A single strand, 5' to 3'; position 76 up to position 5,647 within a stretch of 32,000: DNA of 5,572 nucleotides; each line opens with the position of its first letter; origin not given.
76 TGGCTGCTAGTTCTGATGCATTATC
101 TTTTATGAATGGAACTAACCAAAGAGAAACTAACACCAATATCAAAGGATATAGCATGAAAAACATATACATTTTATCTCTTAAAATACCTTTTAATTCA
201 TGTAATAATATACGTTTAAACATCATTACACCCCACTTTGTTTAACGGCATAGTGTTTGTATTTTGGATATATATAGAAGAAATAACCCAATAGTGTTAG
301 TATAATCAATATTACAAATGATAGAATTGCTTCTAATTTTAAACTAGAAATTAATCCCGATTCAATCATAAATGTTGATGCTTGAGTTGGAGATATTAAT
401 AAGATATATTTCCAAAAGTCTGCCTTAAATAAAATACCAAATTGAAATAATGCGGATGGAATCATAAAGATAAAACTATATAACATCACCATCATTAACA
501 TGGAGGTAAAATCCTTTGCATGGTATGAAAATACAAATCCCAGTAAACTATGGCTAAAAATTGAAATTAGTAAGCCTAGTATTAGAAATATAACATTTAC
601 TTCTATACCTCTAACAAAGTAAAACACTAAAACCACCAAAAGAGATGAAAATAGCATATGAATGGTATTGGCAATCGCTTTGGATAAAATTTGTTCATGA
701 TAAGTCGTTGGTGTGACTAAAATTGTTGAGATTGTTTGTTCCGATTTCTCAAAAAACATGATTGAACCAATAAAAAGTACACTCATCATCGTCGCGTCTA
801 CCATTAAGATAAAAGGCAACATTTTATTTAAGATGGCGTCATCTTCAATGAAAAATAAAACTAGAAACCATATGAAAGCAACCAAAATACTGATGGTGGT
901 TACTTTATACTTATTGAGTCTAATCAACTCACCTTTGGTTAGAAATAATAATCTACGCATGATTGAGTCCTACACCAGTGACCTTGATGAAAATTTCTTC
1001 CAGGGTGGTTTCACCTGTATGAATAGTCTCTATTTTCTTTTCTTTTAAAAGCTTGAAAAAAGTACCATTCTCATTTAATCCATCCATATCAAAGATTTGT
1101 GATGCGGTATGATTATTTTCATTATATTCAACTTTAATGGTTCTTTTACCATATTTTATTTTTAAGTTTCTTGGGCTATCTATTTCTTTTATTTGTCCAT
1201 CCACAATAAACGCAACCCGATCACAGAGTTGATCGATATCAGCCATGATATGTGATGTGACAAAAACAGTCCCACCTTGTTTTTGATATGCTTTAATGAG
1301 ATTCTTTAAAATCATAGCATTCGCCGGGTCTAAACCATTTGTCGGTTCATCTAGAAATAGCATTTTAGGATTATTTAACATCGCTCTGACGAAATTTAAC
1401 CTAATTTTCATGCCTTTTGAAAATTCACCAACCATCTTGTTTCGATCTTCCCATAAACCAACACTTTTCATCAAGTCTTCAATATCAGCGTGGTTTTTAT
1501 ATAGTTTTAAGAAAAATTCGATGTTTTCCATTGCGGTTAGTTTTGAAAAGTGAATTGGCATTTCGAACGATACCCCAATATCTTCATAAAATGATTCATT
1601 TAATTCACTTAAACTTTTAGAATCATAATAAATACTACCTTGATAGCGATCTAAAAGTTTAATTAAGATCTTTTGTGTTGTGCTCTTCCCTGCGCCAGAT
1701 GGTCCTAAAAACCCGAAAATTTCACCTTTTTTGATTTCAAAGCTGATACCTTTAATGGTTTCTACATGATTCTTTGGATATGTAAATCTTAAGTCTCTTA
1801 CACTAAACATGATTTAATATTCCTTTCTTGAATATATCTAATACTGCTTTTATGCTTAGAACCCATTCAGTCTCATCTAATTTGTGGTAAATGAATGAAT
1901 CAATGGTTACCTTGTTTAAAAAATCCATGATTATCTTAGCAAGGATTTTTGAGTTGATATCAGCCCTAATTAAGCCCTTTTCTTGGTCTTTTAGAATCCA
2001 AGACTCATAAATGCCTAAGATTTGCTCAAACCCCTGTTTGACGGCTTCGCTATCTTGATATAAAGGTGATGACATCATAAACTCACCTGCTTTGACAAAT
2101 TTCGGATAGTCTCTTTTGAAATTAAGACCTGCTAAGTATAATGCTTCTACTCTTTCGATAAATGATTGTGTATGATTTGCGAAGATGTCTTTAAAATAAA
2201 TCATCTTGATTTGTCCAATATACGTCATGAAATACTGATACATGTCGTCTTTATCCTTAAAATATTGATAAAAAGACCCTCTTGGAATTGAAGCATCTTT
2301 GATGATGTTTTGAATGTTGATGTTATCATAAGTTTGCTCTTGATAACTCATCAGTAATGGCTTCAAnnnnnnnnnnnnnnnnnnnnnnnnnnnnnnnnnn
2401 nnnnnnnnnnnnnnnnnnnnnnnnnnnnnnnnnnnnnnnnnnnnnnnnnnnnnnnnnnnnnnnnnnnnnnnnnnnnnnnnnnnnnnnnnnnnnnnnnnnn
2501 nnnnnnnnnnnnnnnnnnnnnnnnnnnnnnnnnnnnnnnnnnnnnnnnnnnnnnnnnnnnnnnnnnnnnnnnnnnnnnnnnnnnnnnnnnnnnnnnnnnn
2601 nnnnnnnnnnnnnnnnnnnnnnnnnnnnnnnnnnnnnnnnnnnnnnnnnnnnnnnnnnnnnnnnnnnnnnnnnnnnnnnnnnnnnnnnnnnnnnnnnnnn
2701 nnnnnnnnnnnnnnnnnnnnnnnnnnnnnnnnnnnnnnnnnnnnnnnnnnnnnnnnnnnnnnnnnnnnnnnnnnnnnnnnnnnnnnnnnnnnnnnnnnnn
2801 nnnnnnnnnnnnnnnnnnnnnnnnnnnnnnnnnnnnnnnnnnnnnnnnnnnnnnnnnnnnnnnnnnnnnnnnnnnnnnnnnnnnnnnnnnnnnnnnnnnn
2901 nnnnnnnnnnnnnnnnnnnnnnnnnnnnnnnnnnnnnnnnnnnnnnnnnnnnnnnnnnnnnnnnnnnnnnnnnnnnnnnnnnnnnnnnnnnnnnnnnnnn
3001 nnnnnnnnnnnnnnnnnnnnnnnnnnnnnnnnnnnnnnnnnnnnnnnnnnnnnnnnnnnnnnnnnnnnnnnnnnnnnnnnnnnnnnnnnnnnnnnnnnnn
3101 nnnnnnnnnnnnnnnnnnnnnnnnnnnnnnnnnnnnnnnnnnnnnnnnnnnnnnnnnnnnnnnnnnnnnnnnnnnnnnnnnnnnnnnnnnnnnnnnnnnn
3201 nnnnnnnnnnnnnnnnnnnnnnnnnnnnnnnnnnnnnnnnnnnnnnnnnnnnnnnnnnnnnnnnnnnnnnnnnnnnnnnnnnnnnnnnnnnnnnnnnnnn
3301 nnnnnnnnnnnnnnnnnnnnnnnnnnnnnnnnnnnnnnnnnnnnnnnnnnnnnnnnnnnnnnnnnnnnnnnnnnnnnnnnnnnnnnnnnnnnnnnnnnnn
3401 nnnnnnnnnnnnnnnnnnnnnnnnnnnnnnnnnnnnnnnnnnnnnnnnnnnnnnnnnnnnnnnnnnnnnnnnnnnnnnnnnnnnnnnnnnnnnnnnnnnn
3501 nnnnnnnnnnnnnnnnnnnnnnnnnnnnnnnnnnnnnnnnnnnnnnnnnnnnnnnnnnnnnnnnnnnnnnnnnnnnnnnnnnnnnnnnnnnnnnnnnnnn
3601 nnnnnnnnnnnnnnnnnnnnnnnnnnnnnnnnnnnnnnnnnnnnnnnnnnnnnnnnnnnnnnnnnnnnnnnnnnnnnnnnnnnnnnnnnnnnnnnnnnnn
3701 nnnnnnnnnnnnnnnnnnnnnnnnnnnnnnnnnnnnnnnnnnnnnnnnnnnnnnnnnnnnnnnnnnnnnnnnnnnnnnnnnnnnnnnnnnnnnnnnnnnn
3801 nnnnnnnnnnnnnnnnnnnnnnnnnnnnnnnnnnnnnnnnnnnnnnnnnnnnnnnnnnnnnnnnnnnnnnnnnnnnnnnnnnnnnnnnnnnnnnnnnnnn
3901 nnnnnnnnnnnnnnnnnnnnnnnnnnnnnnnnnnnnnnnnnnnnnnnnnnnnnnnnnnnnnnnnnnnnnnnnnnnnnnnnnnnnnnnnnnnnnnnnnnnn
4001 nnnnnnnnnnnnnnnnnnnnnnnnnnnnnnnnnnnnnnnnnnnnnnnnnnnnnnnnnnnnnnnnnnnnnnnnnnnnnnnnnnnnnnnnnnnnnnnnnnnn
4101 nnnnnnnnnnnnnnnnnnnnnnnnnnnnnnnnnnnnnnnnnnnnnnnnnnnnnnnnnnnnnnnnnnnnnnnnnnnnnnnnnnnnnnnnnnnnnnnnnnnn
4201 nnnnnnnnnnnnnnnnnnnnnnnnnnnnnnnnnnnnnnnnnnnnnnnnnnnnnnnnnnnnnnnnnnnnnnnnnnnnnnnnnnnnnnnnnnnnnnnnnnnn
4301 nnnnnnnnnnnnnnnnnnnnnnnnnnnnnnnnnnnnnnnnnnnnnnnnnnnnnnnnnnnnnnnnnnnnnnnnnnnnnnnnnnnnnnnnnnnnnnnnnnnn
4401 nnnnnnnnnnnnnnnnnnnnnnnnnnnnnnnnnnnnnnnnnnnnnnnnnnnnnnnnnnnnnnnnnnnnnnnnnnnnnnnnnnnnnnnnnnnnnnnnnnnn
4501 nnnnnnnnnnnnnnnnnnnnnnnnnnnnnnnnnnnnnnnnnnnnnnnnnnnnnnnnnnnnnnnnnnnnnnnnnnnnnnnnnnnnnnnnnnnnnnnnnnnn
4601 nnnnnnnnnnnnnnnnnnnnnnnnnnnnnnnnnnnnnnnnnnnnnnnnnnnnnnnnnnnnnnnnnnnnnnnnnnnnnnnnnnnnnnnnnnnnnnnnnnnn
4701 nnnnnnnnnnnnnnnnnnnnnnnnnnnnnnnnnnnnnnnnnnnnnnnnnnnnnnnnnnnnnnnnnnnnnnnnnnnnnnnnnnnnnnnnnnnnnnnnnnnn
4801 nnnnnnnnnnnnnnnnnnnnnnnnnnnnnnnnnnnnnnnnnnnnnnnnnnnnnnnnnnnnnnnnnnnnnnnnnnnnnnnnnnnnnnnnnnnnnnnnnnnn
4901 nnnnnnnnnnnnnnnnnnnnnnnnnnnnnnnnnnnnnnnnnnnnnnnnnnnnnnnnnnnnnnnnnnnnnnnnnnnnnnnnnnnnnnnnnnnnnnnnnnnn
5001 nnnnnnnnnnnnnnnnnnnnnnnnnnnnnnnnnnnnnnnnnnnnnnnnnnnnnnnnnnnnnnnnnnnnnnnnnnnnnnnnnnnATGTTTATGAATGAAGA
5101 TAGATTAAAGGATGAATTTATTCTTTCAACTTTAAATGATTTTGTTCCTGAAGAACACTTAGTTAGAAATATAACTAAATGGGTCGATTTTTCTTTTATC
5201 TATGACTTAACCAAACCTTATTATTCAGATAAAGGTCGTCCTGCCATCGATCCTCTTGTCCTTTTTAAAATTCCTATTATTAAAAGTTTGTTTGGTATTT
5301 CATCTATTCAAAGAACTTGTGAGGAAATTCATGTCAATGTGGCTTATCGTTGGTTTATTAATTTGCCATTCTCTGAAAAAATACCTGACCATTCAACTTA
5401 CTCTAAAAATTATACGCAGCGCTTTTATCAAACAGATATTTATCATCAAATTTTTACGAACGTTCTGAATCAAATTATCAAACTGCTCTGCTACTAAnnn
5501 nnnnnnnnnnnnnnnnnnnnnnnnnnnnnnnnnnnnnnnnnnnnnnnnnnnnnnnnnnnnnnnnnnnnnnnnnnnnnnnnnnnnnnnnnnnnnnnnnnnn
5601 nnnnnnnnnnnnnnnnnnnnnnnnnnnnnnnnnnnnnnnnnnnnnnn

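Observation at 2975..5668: Inverted arms of about 100-150 bp with a 26-bp perfect core bracket the trpB/T-box/IS1182-fragment segment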

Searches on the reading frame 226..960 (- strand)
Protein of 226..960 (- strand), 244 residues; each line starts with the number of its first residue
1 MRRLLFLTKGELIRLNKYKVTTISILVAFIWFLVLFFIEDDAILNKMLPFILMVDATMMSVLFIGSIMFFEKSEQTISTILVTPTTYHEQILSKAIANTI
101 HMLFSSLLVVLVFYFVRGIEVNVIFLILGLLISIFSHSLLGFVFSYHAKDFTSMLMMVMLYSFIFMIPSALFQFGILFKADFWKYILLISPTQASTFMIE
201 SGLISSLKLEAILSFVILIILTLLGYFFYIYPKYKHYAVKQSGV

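Call 12: search_protein_families(library=pfam, proteins=[window:226-960:-])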
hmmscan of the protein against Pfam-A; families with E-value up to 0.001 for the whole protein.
window:226-960:- (244 aa): 3 families
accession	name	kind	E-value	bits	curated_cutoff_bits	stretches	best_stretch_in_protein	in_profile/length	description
PF24686.1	FLQE3_permease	-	1.4e-13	51.6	60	1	9-239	8-229/232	Fluoroquinolones export permease protein family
PF01061.29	ABC2_membrane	-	1.1e-07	32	26.9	1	6-192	5-199/211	ABC-2 type transporter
PF12698.13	ABC2_membrane_3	-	1e-05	25.3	31.6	1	48-224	165-340/347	ABC-2 family transporter protein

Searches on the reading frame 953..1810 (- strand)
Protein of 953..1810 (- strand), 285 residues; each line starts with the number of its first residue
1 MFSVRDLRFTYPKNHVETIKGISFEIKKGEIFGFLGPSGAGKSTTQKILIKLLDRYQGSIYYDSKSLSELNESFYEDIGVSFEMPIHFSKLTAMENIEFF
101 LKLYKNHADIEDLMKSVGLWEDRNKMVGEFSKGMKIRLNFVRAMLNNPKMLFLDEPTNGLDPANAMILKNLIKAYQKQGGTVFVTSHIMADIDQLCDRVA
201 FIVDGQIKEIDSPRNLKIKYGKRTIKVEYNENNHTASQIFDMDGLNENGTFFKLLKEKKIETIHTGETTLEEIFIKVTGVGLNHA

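Call 12: search_protein_families(library=pfam, proteins=[window:953-1810:-])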
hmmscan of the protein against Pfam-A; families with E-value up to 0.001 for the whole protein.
window:953-1810:- (285 aa): 2 families
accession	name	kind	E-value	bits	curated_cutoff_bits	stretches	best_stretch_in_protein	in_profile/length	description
PF00005.33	ABC_tran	-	3.8e-30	105.7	25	1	20-158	2-137/137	ABC transporter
PF13304.12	AAA_21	-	2.9e-09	37.8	27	1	129-188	237-299/304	AAA domain, putative AbiEii toxin, Type IV TA system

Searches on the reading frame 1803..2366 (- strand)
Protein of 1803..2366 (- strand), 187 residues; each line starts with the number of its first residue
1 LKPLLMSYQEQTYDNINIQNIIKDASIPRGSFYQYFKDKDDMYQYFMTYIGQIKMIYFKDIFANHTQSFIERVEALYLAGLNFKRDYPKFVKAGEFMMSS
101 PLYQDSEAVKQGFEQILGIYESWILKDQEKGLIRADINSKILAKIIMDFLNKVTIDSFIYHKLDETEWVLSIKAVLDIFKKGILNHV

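Call 12: search_protein_families(library=pfam, proteins=[window:1803-2366:-])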
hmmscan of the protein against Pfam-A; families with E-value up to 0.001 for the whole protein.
window:1803-2366:- (187 aa): 1 family
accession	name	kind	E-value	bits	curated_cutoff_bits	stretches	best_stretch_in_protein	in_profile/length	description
PF00440.29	TetR_N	-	6.8e-06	26.2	24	1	9-44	10-45/47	Bacterial regulatory proteins, tetR family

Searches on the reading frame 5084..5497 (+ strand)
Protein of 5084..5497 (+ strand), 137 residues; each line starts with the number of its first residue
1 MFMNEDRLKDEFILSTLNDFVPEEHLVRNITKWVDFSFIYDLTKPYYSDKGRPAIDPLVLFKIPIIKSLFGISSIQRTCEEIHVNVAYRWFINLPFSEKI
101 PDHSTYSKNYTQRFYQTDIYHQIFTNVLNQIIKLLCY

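Call 12: search_protein_families(library=pfam, proteins=[window:5084-5497:+])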
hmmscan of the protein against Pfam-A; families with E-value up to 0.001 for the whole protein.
window:5084-5497:+ (137 aa): 1 family
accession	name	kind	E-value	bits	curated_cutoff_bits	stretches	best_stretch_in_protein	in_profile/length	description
PF05598.16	DUF772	-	5.8e-20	71.5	23.1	1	51-126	1-73/74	Transposase domain (DUF772)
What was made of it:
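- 4832..5496 (+): 5' part of an IS1182-family element, truncated (ORF 5084-5497, DUF772). It fills the gap between the trpB promoter and the right arm. Pfam PF05598 (call 12).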
